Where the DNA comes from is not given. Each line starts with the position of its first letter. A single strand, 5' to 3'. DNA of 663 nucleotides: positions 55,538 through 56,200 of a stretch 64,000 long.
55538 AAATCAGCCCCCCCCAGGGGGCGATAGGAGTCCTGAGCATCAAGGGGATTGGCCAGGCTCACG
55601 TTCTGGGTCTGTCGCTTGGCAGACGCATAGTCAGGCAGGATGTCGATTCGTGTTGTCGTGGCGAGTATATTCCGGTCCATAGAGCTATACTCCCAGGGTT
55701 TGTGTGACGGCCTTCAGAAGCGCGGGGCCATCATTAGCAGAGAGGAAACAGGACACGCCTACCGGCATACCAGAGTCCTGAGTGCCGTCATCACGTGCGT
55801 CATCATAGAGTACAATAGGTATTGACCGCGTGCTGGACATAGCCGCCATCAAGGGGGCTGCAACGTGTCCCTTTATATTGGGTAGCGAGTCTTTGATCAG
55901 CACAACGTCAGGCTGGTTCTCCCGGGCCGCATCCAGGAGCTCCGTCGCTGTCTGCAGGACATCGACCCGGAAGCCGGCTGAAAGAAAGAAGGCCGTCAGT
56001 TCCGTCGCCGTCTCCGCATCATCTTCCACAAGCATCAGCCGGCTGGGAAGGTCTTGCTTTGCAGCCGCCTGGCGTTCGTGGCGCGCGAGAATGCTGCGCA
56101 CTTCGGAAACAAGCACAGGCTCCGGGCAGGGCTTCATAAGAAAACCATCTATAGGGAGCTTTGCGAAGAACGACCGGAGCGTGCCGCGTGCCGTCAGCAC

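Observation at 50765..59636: Eight-gene same-strand phosphorelay made only of kinases and receiver-only proteins, with a duplicated [REC-HK-REC + REC-REC] module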

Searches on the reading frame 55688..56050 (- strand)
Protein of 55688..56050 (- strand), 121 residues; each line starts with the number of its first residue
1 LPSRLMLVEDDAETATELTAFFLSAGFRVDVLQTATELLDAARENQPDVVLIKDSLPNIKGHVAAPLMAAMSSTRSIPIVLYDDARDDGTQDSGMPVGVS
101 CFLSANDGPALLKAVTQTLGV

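Call 62: search_protein_representatives(alignment_id=A3)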
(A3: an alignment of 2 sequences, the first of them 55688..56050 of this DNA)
Query: 2 sequences, 124 profile positions. Proteins with E-value up to 0.001 (for the whole library): 38935; up to 1e-10: 1939; up to 1e-30: 6. The best 150 are listed.
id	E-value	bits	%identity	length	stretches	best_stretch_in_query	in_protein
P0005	2.6e-47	176.3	-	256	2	2-124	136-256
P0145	3.3e-43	163.1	-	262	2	5-122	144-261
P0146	5.2e-36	139.8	-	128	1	5-123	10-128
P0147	5.8e-35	136.4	-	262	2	6-120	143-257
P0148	7.6e-31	123.2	-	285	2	5-122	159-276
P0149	1.0e-30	122.7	-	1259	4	6-120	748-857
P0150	2.8e-30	121.3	-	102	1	25-121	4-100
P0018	4.1e-30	120.8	-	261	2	5-123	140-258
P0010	3.8e-29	117.7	-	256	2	3-121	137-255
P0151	7.1e-29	116.8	-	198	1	4-122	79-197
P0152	8.0e-29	116.6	-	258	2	3-120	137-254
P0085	8.4e-29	116.5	-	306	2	5-122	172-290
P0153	9.3e-29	116.4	-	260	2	2-122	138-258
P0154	1.6e-28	115.7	-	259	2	2-122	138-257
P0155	2.3e-28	115.2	-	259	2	4-121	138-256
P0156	4.6e-28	114.2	-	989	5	6-116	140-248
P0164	3.8e-26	108.0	-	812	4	5-90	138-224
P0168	2.4e-25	105.4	-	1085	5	4-120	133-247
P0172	4.8e-25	104.4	-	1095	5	6-120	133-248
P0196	1.8e-22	96.1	-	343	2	4-122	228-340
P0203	4.0e-22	95.0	-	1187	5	4-92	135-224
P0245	2.4e-20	89.2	-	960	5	3-110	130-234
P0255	3.7e-20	88.6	-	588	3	4-121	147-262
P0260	6.3e-20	87.9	-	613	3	3-108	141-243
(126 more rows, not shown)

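Call 63: search_protein_families(library=pfam, proteins=[P0149, P0156, P0168, P0172, P0164, P0203, P0245, P0255, P0260, P0196], max_evalue=0.0001)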
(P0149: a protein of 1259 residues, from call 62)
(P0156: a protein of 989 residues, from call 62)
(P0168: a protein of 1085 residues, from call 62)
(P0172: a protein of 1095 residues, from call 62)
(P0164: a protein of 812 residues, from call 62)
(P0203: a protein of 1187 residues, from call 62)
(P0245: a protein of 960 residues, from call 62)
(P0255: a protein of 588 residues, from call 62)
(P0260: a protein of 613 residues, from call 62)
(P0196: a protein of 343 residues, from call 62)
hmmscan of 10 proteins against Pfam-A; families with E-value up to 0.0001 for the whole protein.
P0149 (1259 aa): 6 families
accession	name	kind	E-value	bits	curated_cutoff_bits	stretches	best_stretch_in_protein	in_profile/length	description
PF00072.30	Response_reg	-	8.5e-93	306.5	30.2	4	1143-1255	1-111/111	Response regulator receiver domain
PF02518.31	HATPase_c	-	3.4e-28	98.7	26.4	1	608-716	2-109/111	Histidine kinase-, DNA gyrase B-, and HSP90-like ATPase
PF00512.31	HisKA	-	9.1e-21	74.1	26.9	1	495-562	2-66/66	His Kinase A (phospho-acceptor) domain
PF12729.13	4HB_MCP_1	-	2.7e-16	60.1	27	1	7-181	2-176/181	Four helix bundle sensory module for signal transduction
PF13185.12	GAF_2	-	5e-10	40.2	28.6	1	284-414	5-133/136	GAF domain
PF01590.32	GAF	-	7.3e-07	30.2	22.4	1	289-416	8-133/133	GAF domain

P0156 (989 aa): 5 families
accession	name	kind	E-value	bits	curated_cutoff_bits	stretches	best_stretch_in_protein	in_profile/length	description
PF00072.30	Response_reg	-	1.5e-109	360.4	30.2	5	275-386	1-110/111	Response regulator receiver domain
PF02518.31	HATPase_c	-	4.5e-22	79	26.4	1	568-702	2-109/111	Histidine kinase-, DNA gyrase B-, and HSP90-like ATPase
PF00512.31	HisKA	-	8.9e-20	70.9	26.9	1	453-521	1-66/66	His Kinase A (phospho-acceptor) domain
PF23198.2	PDE8A_N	-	2e-06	28.2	29.6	0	782-843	32-94/147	PDE8A-like, N-terminal domain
PF20161.5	VpsR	-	3e-05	24.2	23.7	0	19-55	24-60/121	VpsR domain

P0168 (1085 aa): 6 families
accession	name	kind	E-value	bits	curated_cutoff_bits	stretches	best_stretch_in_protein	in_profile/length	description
PF00072.30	Response_reg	-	1.5e-102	337.9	30.2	5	270-380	2-110/111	Response regulator receiver domain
PF02518.31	HATPase_c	-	3.8e-25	88.9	26.4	1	704-815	2-110/111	Histidine kinase-, DNA gyrase B-, and HSP90-like ATPase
PF00512.31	HisKA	-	2.1e-23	82.6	26.9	1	589-657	1-66/66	His Kinase A (phospho-acceptor) domain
PF08448.16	PAS_4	-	1.5e-17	64.2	23.1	1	449-565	1-110/110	PAS fold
PF13426.13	PAS_9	-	7.5e-13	49.1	27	1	454-562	2-103/103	PAS domain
PF00989.32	PAS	-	1.5e-12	48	22.6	1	445-559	3-112/113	PAS fold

P0172 (1095 aa): 7 families
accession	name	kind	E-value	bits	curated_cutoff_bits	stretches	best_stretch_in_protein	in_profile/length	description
PF00072.30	Response_reg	-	6.3e-115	377.7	30.2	5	272-382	2-110/111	Response regulator receiver domain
PF02518.31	HATPase_c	-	6.1e-26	91.5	26.4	1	692-799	2-107/111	Histidine kinase-, DNA gyrase B-, and HSP90-like ATPase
PF00512.31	HisKA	-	1.7e-22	79.7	26.9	1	579-646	2-66/66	His Kinase A (phospho-acceptor) domain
PF08447.18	PAS_3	-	1.3e-16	61.1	25.6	1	452-524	4-80/89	PAS fold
PF08448.16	PAS_4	-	2.3e-09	37.9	23.1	1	435-539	3-110/110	PAS fold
PF00989.32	PAS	-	6.2e-08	33.1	22.6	1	452-524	26-99/113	PAS fold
PF13426.13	PAS_9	-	2.9e-07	31.1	27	1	447-536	11-103/103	PAS domain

P0164 (812 aa): 5 families
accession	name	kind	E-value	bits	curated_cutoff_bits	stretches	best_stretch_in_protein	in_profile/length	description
PF00072.30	Response_reg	-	9.5e-94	309.5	30.2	4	276-387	1-110/111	Response regulator receiver domain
PF02518.31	HATPase_c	-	1.6e-25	90.1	26.4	1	560-670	2-109/111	Histidine kinase-, DNA gyrase B-, and HSP90-like ATPase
PF00512.31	HisKA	-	1.5e-12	47.8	26.9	1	448-510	2-63/66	His Kinase A (phospho-acceptor) domain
PF23198.2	PDE8A_N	-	2.3e-07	31.2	29.6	0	284-361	21-102/147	PDE8A-like, N-terminal domain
PF03709.21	OKR_DC_1_N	-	5.4e-07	30.3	29.3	0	286-362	6-78/111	Orn/Lys/Arg decarboxylase, N-terminal domain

P0203 (1187 aa): 5 families
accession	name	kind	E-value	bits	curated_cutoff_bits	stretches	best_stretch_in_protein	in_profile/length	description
PF00072.30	Response_reg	-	2.9e-112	369.2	30.2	5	857-970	1-110/111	Response regulator receiver domain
PF02518.31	HATPase_c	-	2.9e-29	102.2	26.4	1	577-691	1-109/111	Histidine kinase-, DNA gyrase B-, and HSP90-like ATPase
PF00512.31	HisKA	-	2.8e-20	72.6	26.9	1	466-530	2-66/66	His Kinase A (phospho-acceptor) domain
PF23198.2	PDE8A_N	-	1.2e-11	45.2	29.6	0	293-371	33-115/147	PDE8A-like, N-terminal domain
PF01627.28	Hpt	-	1.5e-05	25.5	24.6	1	1021-1079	3-64/84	Hpt domain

P0245 (960 aa): 4 families
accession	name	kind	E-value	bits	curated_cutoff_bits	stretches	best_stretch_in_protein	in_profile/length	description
PF00072.30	Response_reg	-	3.3e-108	356.1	30.2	5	828-939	1-110/111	Response regulator receiver domain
PF02518.31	HATPase_c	-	1.3e-32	113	26.4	1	571-681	2-110/111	Histidine kinase-, DNA gyrase B-, and HSP90-like ATPase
PF00512.31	HisKA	-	1.4e-20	73.6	26.9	1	457-524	2-66/66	His Kinase A (phospho-acceptor) domain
PF23198.2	PDE8A_N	-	1.8e-05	25.2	29.6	0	278-371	23-120/147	PDE8A-like, N-terminal domain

P0255 (588 aa): 3 families
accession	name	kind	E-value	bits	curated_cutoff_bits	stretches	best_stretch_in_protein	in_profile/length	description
PF00072.30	Response_reg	-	1.4e-76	254.2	30.2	3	148-259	1-110/111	Response regulator receiver domain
PF00990.26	GGDEF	-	9.5e-06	25.9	23.8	1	430-528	3-107/161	Diguanylate cyclase, GGDEF domain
PF02310.24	B12-binding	-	9.9e-05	22.6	32.1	0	156-224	15-86/121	B12 binding domain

P0260 (613 aa): 2 families
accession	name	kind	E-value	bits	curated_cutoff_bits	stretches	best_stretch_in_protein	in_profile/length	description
PF00072.30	Response_reg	-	3.7e-84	278.6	30.2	3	143-255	1-111/111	Response regulator receiver domain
PF01627.28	Hpt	-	9e-11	42.3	24.6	1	521-601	2-82/84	Hpt domain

P0196 (343 aa): 2 families
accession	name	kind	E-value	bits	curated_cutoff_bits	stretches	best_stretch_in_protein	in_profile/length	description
PF00072.30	Response_reg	-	8e-28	97.3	30.2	2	104-213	1-110/111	Response regulator receiver domain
PF00512.31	HisKA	-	9.8e-11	42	26.9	1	18-85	2-66/66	His Kinase A (phospho-acceptor) domain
